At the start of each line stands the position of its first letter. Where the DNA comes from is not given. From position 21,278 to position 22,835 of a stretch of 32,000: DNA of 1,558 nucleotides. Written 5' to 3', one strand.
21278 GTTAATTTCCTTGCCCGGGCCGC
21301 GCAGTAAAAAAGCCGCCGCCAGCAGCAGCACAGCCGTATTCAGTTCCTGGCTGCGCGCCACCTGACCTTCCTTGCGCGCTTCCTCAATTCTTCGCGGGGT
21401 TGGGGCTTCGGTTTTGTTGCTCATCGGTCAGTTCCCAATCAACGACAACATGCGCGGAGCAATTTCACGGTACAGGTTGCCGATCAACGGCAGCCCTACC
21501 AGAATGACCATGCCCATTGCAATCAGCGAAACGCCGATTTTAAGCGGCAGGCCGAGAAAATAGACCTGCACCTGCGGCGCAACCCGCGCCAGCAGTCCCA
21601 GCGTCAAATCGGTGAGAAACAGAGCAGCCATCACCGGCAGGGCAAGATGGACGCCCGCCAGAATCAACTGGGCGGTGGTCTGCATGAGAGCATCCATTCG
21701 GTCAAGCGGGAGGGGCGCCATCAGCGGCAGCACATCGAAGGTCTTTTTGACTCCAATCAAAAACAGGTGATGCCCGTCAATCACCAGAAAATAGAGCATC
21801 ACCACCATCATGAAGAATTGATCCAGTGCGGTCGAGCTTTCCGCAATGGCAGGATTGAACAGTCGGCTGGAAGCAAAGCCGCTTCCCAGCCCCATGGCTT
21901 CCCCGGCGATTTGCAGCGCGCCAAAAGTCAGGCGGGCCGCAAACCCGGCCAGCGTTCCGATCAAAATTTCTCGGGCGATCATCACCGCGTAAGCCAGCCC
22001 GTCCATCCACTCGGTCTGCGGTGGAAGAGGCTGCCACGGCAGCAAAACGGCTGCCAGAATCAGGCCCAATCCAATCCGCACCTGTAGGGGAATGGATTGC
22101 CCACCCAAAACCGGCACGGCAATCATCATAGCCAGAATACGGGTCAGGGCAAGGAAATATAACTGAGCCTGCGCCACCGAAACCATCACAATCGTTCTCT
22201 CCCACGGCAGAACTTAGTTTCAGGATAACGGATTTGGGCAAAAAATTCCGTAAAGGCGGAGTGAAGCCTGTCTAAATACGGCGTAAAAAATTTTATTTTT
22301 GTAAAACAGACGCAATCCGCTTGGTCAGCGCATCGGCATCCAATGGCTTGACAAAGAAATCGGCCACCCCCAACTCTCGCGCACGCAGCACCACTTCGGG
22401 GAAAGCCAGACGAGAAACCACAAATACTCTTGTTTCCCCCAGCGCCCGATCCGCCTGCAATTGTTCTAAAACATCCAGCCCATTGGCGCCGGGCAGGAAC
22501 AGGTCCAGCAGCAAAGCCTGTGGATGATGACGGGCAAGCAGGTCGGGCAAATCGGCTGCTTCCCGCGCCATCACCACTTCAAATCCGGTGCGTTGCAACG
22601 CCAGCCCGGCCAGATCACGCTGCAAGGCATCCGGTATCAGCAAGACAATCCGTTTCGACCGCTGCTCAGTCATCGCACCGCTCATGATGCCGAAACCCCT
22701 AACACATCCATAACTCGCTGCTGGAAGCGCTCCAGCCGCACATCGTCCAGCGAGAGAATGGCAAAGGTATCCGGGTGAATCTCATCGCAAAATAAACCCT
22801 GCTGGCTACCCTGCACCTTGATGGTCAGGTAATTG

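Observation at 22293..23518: Translationally coupled HDOD + receiver gene pair inserted between fliQ and fliR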

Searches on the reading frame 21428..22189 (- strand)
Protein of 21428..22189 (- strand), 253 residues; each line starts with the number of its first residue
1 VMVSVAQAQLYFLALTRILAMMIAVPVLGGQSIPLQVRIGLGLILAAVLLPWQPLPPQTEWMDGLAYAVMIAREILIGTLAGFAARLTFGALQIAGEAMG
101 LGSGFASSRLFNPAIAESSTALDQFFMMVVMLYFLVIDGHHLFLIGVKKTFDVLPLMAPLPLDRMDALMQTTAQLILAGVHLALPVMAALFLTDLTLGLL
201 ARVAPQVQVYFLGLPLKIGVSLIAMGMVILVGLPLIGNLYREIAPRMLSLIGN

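Call 3: search_protein_families(library=pfam, proteins=[window:21428-22189:-], max_evalue=0.01)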
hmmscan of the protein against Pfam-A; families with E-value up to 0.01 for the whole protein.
window:21428-22189:- (253 aa): 1 family
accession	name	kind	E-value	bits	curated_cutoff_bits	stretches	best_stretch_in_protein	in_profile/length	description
PF01311.25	Bac_export_1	-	5.1e-56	190.3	27.8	1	10-241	3-228/230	Bacterial export proteins, family 1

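Call 4: search_protein_families(library=ncbifam, proteins=[window:21428-22189:-], max_evalue=0.01)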
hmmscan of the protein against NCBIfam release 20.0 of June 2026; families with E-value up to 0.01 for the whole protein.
window:21428-22189:- (253 aa): 5 families
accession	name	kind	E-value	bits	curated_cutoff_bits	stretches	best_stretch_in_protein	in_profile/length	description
TIGR01400.1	fliR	equivalog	4.3e-51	173.9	168.6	1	10-244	3-238/245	flagellar biosynthetic protein FliR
NF009411.0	PRK12772.1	equivalog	1.6e-34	119.3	739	1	2-243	1-243/610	fused FliR family export protein/FlhB family type III secretion system protein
TIGR01401.1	fliR_like_III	equivalog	3.7e-31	108.6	163.05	1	11-229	11-230/253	type III secretion system export apparatus subunit SctT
NF009416.1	PRK12780.1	equivalog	1.7e-14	54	306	1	11-219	9-220/247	flagellar biosynthesis protein FliR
NF011876.0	PRK15349.1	equivalog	3.9e-12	46.6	275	1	14-225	15-230/259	EscT/YscT/HrcT family type III secretion system export apparatus protein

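Call 78: find_related_loci(query=A3, collection=metagenome_contigs, flank=3500)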
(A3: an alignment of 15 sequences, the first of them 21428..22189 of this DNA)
Query A3 (253 aa) in metagenome_contigs; peptide patterns used: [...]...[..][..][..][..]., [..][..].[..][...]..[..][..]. (x = any residue, [..] = any of these).
490 stretches matched a pattern; 330 encode a relative of the query (tblastn E <= 1e-3); the best 80 are kept; 80 distinct loci.
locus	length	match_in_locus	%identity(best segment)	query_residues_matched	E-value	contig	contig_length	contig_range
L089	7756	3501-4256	96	2-253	3e-154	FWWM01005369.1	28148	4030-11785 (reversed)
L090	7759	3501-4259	95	1-253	3e-154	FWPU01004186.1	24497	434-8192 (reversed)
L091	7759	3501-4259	93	1-253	1e-145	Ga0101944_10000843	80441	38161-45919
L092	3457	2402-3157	94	2-253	2e-147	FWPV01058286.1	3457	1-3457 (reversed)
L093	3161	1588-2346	90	1-253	3e-145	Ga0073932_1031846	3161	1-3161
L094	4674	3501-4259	62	1-253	6e-104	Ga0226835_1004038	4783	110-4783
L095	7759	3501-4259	62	1-253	2e-103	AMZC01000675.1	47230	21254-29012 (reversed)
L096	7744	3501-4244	62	1-248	1e-99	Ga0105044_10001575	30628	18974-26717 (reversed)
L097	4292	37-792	61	1-252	9e-99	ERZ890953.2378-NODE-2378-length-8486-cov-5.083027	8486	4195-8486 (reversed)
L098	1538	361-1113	60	1-251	1e-104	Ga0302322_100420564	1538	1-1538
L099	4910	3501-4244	61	1-248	5e-98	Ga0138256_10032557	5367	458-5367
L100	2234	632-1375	61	1-248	2e-102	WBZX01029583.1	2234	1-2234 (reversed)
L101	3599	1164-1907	60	1-248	8e-99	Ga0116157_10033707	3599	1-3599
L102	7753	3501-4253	59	1-251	7e-98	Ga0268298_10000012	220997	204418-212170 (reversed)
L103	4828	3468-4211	61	1-248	7e-98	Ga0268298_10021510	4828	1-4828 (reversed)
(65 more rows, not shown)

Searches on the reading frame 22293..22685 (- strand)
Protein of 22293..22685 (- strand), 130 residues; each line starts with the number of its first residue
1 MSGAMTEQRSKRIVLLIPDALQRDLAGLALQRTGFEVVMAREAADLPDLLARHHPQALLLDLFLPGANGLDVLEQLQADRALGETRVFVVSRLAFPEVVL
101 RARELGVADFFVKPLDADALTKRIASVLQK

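Call 3: search_protein_families(library=pfam, proteins=[window:22293-22685:-], max_evalue=0.01)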
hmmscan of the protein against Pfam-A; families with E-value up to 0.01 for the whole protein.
window:22293-22685:- (130 aa): 1 family
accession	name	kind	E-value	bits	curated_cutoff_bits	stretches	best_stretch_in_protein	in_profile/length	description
PF00072.30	Response_reg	-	1.6e-15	57.6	30.2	1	20-124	8-110/111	Response regulator receiver domain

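Call 4: search_protein_families(library=ncbifam, proteins=[window:22293-22685:-], max_evalue=0.01)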
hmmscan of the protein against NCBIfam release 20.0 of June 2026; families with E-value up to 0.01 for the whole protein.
window:22293-22685:- (130 aa): 72 families (the best 25 are shown)
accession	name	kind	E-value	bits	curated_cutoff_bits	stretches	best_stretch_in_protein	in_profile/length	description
NF041733.1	resp_reg_CseB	equivalog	1.1e-12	47.9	350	1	13-129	3-116/228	two-component system response regulator CseB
NF041866.1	EpsW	equivalog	2.6e-12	46.5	200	1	11-129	5-126/131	exopolysaccharide biosynthesis response regulator EpsW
TIGR02154.1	PhoB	equivalog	2.9e-12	46.4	296.2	1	12-129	4-121/226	phosphate regulon transcriptional regulator PhoB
TIGR02875.1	spore_0_A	equivalog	3.1e-12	46.3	200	1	31-129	25-123/262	sporulation transcription factor Spo0A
NF038297.2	hybrid_HK_HrmK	equivalog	5.8e-12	45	725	1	7-124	487-604/607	hybrid histidine kinase/response regulator HrmK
NF007005.1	PRK09468.1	equivalog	2.7e-11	43.3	331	1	9-129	2-120/237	osmolarity response regulator transcription factor OmpR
NF040689.1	MtrAB_MtrA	equivalog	1.2e-10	41.1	300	1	23-128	11-113/219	MtrAB system response regulator MtrA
NF007135.0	PRK09581.1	equivalog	2.3e-10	39.9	474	1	30-127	22-119/457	PleD family two-component system response regulator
NF045505.1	RR_RssB_Pseudo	equivalog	9.7e-10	38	700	1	18-121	13-114/394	two-component system response regulator RssB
NF033791.1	ActR_PrrA_rreg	equivalog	1.4e-09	38.2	250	1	19-125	10-114/173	ActR/PrrA/RegA family redox response regulator transcription factor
NF045944.1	ResRegRpaBCyano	equivalog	1.7e-09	37.4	330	1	25-129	12-113/229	response regulator transcription factor RpaB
NF008469.0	PRK11361.1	equivalog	3.2e-09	36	714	1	17-128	10-120/461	acetoacetate metabolism transcriptional regulator AtoC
NF007546.0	PRK10161.1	equivalog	3.8e-09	36.5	471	1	11-129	3-121/229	phosphate response regulator transcription factor PhoB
NF006900.1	PRK09390.1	equivalog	5.6e-09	35.8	255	1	19-129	13-121/203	response regulator FixJ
NF011695.0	PRK15115.1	equivalog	9.1e-09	34.6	763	1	6-129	2-123/445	two-component system response regulator GlrR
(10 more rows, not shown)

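Call 53: search_solved_structures(query=window:22293-22685:-, max_evalue=0.00001)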
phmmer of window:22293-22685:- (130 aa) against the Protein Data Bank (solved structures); distinct sequences matched with E-value up to 0.00001: 128 (the best 60 are shown).
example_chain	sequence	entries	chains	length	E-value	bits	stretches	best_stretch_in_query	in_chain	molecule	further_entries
3m6m_D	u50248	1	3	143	6.4e-11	45.5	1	9-125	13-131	Sensory/regulatory protein rpfC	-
3lte_A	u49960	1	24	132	8.5e-11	45.1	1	7-127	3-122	Response regulator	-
9xzo_A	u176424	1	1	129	7.2e-10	42.2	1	13-128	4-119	De novo protein M1X0B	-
5wq0_B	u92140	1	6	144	7.5e-10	42.1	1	44-127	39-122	Stage 0 sporulation protein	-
5wq0_D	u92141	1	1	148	1e-09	41.6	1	43-127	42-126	Stage 0 sporulation protein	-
1zes_A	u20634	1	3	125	2e-09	40.7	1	11-129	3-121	Phosphate regulon transcriptional regulatory protein phoB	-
1b00_A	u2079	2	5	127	2.1e-09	40.7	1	11-129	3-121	PHOSPHATE REGULON TRANSCRIPTIONAL REGULATORY PROTEIN PHOB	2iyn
3nhz_A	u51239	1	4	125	2.3e-09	40.5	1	10-128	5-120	Two component system transcriptional regulator mtrA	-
1pey_A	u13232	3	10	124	3.1e-09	40.1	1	20-124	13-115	Sporulation initiation phosphotransferase F | SPORULATION RESPONSE REGULATORY PROTEIN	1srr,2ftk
1f51_E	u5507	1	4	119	3.4e-09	40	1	21-124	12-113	SPORULATION INITIATION PHOSPHOTRANSFERASE F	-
3q15_C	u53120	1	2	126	3.5e-09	39.9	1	22-124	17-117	Sporulation initiation phosphotransferase F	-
1fsp_A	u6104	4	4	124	3.9e-09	39.8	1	23-124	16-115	STAGE 0 SPORULATION PROTEIN F | SPORULATION RESPONSE REGULATORY PROTEIN | Sporulation initiation phosphotransferase F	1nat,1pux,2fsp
9ji3_J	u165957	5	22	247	6.3e-09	39.1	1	12-129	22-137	DNA-binding response regulator | Possible two component system response transcriptional positive regulator PhoP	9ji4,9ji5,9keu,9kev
3r0j_A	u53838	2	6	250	6.5e-09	39.1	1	12-129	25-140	POSSIBLE TWO COMPONENT SYSTEM RESPONSE TRANSCRIPTIONAL POSITIVE REGULATOR PHOP | Response regulator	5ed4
2jvi_A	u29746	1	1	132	6.6e-09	39.1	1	23-124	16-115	Sporulation initiation phosphotransferase F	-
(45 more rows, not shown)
